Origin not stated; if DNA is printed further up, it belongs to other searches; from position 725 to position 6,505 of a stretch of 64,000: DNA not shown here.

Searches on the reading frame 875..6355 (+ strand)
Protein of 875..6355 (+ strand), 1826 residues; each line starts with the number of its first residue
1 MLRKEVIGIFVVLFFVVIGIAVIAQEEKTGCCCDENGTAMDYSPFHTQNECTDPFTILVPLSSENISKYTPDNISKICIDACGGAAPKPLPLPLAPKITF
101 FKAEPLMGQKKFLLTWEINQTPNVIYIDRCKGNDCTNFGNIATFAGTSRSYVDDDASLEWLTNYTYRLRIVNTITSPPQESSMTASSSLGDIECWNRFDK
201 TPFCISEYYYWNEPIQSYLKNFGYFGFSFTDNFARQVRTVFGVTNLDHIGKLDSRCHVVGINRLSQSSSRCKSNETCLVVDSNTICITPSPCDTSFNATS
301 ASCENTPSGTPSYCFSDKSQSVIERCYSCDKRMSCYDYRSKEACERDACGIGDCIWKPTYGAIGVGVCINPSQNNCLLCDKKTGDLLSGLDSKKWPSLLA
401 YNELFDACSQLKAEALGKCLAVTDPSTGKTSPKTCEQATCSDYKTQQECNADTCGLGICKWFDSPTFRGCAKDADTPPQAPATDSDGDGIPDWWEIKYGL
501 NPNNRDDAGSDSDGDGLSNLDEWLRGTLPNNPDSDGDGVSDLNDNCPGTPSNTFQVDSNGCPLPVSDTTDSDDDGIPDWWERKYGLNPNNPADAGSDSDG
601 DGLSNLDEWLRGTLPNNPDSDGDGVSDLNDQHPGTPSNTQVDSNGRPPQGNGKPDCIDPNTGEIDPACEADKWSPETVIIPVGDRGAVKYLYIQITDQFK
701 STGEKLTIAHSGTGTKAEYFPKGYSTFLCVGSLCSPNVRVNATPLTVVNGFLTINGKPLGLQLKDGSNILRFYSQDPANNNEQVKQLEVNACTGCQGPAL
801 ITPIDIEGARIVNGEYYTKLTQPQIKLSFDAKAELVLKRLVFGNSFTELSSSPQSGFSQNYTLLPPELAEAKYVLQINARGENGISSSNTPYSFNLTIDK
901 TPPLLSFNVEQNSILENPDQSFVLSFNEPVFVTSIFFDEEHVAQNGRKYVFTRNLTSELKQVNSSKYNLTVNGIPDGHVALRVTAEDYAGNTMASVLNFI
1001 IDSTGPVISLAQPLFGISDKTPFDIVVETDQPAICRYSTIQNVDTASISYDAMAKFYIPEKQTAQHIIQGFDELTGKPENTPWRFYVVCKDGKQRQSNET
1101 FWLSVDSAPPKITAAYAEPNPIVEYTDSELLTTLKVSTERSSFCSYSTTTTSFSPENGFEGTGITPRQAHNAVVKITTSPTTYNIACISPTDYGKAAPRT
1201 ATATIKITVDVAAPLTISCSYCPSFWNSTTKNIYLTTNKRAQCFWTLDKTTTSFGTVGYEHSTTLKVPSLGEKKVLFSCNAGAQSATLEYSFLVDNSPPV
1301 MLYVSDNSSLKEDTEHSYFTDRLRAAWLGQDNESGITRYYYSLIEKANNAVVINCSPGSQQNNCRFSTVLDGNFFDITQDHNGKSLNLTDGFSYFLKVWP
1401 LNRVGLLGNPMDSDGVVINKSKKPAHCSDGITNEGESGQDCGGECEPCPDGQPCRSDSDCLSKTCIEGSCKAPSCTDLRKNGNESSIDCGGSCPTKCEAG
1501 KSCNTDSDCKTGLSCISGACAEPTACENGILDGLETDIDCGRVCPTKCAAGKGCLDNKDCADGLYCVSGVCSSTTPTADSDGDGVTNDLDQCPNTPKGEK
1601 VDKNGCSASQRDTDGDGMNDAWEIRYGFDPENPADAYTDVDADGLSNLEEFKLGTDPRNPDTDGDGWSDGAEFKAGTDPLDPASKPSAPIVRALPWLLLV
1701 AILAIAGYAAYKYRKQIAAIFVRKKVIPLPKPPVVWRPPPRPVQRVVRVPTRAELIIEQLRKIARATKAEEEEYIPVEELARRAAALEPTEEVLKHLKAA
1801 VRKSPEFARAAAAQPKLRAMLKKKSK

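Call 29: find_encoding_contigs(protein=window:875-6355:+, flank=10000, max_places=2)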
Protein window:875-6355:+ (1826 aa): 5 contigs read that carry it; 2 places shown.
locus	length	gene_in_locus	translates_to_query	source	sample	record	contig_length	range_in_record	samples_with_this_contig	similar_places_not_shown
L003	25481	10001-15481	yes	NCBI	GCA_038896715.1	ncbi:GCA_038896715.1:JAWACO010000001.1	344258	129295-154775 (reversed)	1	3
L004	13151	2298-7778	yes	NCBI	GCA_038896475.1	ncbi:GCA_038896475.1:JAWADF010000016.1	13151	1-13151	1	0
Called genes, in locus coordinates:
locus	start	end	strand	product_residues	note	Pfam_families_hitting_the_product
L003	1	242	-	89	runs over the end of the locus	PF01199:Ribosomal_L34e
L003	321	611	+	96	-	-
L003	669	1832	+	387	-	PF00155:Aminotran_1_2, PF00266:Aminotran_5, PF01212:Beta_elim_lyase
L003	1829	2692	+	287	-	PF22025:ThiI_fer, PF02926:THUMP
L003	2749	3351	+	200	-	PF01876:RNase_P_p30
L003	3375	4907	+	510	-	PF00630:Filamin (faint), PF17957:Big_7 (faint), PF07495:Y_Y_Y (faint)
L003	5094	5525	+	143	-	-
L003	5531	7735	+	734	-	-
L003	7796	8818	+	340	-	-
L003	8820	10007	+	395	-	-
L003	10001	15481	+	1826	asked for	PF19077:Big_13 (faint), PF18884:TSP3_bac (weak)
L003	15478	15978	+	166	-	-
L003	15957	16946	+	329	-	-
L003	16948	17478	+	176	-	-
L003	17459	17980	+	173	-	-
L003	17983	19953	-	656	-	PF00069:Pkinase, PF07714:PK_Tyr_Ser-Thr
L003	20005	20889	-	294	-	PF04014:MazE_antitoxin (weak), PF01895:PhoU (weak)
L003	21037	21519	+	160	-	PF01037:AsnC_trans_reg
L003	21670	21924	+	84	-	-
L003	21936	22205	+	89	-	-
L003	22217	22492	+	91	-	-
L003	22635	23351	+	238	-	-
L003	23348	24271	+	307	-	-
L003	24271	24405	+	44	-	-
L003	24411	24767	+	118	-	-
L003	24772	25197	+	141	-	-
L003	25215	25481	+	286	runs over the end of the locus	-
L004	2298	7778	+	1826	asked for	PF19077:Big_13 (faint), PF18884:TSP3_bac (weak)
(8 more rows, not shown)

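Call 84: search_protein_families(library=pfam, proteins=[window:875-6355:+], max_evalue=0.001)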
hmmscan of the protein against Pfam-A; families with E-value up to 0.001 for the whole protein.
window:875-6355:+ (1826 aa): 3 families
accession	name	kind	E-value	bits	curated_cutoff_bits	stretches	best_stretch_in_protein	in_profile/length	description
PF18884.5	TSP3_bac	-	8.1e-21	74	25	2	1661-1682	1-22/22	Bacterial TSP3 repeat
PF19077.6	Big_13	-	1.7e-06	28.9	27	0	958-1002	55-101/102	Bacterial Ig-like domain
PF02412.23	TSP_3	-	2.9e-05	24.1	25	1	1578-1597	14-33/36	Thrombospondin type 3 repeat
